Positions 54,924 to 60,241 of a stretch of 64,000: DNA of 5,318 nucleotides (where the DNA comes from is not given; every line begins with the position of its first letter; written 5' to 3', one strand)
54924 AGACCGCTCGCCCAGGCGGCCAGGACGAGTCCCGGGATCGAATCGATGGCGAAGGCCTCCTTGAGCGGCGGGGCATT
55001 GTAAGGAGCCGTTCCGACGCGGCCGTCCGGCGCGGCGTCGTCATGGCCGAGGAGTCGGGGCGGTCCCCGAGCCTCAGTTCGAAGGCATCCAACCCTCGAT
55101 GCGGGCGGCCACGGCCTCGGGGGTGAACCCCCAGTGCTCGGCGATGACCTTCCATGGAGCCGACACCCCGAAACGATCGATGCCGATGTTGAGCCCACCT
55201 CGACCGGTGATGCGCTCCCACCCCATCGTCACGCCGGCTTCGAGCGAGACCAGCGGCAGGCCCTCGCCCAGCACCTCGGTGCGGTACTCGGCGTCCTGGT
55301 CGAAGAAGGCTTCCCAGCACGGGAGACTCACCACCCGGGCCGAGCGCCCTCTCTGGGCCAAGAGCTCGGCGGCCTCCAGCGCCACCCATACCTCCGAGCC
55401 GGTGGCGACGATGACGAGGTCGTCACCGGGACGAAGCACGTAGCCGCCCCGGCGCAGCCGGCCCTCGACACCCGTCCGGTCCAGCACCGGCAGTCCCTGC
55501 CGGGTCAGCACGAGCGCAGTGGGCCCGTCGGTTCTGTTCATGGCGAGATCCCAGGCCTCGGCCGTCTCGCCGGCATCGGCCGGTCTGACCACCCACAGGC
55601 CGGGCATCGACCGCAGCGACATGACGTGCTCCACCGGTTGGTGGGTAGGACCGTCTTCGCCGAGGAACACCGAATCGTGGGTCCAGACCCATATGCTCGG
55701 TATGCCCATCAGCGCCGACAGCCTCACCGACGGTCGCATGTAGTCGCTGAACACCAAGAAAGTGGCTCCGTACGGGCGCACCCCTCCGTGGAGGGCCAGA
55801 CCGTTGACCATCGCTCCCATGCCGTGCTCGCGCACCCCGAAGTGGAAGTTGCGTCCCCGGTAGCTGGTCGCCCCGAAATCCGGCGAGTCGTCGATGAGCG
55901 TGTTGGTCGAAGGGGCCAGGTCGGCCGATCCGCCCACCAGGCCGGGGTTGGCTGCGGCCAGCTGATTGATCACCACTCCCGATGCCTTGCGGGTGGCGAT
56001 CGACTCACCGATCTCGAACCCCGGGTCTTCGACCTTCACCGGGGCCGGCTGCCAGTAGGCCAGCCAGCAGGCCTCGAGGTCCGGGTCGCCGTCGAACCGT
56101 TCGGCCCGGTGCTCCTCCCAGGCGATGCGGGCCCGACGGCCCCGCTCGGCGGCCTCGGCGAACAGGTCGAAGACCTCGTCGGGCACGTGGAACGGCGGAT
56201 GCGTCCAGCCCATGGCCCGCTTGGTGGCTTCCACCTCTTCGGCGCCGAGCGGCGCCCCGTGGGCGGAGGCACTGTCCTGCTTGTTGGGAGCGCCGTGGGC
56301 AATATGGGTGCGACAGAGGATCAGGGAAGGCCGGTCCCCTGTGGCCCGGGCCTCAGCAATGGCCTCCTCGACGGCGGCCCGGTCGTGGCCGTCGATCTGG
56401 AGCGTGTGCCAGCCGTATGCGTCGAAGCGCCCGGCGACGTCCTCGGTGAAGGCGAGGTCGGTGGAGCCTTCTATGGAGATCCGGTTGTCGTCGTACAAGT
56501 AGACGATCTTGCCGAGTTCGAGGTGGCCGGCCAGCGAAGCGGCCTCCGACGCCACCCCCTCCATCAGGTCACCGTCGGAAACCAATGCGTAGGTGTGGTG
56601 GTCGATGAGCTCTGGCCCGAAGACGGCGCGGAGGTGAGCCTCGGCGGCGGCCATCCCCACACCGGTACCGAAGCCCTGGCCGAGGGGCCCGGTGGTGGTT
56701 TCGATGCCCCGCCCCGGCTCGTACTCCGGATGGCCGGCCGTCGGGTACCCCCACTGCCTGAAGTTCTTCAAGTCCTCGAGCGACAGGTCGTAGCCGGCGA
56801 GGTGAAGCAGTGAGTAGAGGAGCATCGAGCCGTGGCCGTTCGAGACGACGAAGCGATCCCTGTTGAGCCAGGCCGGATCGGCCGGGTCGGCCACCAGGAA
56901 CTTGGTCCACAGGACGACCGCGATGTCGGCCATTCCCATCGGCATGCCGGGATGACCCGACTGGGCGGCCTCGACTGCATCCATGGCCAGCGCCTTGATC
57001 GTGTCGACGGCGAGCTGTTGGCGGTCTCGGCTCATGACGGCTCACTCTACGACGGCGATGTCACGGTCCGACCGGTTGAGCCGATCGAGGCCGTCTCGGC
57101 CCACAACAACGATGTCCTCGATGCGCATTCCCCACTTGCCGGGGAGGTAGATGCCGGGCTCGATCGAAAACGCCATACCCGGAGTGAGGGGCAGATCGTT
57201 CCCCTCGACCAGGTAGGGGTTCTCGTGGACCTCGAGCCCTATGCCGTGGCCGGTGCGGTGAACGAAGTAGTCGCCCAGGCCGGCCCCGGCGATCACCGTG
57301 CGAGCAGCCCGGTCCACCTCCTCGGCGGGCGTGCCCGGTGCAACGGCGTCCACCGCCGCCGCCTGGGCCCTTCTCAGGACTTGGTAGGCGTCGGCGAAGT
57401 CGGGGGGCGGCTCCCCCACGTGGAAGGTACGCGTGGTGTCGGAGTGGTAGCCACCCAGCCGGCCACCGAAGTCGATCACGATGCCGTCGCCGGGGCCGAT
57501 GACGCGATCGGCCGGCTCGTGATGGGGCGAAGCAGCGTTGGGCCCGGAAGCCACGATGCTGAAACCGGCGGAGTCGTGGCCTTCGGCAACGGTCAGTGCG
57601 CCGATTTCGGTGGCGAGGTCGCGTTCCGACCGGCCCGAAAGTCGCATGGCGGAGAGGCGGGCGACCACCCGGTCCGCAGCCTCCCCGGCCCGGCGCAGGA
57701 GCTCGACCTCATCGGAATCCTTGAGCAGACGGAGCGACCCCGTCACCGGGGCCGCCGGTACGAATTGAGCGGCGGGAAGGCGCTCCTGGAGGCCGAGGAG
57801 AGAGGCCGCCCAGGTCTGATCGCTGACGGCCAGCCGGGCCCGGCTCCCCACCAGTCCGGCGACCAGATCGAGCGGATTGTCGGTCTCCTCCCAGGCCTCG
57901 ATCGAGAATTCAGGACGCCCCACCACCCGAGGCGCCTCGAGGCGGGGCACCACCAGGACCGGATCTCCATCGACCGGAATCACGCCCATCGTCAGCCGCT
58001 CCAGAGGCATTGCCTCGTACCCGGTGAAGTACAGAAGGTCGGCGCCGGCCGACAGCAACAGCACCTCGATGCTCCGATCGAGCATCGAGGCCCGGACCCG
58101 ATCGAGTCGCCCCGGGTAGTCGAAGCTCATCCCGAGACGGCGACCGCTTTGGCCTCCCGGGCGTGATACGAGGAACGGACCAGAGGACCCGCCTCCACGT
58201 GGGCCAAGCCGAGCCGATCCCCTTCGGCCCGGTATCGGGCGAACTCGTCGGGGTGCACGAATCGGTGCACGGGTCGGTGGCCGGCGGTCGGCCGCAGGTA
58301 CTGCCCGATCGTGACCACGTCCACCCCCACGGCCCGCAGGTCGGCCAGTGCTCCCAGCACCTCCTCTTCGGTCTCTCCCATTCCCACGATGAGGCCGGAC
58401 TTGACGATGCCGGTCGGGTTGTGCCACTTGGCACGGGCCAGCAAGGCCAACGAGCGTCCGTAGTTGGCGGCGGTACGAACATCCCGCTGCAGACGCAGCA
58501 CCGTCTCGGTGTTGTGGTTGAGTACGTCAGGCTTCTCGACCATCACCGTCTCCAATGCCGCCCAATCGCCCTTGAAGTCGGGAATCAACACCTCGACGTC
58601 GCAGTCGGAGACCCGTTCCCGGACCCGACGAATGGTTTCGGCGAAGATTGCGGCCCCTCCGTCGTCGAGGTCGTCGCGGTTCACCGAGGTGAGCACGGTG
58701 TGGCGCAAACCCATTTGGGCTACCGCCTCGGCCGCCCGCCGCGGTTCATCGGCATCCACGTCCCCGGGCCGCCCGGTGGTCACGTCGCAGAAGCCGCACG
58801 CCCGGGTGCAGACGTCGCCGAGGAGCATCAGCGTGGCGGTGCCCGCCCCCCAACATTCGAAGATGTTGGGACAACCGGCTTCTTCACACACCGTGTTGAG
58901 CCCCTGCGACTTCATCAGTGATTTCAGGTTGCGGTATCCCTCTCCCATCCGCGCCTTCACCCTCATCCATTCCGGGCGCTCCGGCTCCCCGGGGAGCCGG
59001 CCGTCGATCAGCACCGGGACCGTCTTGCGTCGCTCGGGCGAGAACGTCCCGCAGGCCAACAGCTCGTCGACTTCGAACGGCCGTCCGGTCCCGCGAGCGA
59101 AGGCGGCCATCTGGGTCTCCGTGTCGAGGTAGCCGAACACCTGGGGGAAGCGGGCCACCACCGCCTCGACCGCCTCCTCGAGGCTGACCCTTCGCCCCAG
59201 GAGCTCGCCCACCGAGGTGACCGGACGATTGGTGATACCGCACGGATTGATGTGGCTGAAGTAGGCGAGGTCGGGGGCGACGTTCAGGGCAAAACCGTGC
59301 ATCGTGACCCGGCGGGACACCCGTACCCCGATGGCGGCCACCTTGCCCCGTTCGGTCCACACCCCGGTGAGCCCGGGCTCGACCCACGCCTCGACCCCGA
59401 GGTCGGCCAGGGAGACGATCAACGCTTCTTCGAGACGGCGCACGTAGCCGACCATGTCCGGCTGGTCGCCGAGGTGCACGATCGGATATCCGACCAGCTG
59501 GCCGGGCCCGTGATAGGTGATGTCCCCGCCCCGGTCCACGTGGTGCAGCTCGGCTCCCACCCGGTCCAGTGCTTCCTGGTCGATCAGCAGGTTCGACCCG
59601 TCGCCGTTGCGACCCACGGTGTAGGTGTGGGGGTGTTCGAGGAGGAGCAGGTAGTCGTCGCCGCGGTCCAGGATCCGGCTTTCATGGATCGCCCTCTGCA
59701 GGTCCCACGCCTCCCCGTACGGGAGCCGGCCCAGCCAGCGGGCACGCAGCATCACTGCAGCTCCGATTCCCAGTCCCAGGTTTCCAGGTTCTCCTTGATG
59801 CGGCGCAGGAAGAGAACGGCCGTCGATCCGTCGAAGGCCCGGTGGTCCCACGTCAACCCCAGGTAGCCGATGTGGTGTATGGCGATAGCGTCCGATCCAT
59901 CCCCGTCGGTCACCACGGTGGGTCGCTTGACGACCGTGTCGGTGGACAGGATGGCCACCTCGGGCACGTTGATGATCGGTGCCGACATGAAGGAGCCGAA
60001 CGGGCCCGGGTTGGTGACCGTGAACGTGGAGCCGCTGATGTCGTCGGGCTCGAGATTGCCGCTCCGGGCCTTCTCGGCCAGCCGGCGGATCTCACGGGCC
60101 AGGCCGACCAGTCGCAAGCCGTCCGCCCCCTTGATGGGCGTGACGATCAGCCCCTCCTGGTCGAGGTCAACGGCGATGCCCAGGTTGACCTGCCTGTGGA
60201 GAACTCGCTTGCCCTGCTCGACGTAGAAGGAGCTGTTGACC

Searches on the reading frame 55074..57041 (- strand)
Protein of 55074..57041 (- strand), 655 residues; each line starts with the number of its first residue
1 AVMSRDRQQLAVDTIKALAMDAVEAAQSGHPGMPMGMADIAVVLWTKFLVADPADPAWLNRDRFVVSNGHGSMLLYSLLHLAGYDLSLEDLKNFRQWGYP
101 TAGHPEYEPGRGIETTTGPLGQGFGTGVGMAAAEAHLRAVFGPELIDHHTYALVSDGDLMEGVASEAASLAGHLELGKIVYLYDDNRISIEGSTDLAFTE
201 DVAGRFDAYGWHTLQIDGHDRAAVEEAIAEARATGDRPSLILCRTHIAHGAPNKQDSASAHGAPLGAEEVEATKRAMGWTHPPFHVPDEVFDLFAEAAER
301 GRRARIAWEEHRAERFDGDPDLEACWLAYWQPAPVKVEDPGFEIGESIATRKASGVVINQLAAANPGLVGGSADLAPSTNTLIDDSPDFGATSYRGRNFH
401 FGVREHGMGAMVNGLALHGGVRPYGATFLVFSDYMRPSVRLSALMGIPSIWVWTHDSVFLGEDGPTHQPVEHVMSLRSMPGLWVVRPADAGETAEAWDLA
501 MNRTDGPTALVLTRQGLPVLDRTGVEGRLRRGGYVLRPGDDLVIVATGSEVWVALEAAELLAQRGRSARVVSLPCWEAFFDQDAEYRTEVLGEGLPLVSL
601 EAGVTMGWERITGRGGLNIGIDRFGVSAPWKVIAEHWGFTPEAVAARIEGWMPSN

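Call 20: search_protein_families(library=pfam, proteins=[window:55074-57041:-], max_evalue=0.00001)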
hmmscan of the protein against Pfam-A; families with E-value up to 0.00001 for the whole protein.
window:55074-57041:- (655 aa): 4 families
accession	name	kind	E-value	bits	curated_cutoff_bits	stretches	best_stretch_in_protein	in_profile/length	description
PF00456.26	Transketolase_N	-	8.3e-131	436.3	22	1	9-317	3-316/334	Transketolase, thiamine diphosphate binding domain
PF02779.29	Transket_pyr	-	4.8e-53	179.8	27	1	347-518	2-173/174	Transketolase, pyrimidine binding domain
PF22613.1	Transketolase_C_1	-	3.2e-33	114.8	27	1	532-640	1-113/113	Transketolase-like TK C-terminal domain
PF02780.25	Transketolase_C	-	5.1e-13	49.4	25.9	1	535-644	5-124/124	Transketolase, C-terminal domain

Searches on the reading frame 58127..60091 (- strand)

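Call 20: search_protein_families(library=pfam, proteins=[window:58127-60091:-], max_evalue=0.00001)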
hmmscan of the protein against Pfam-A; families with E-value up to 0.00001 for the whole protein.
window:58127-60091:- (654 aa): 2 families
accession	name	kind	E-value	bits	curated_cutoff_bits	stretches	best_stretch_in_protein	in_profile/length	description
PF21948.1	LplA-B_cat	-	1.3e-48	166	27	1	125-315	2-199/200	Lipoyl protein ligase A/B catalytic domain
PF04055.27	Radical_SAM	-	2e-13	51.3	29.5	1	424-583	3-164/166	Radical SAM superfamily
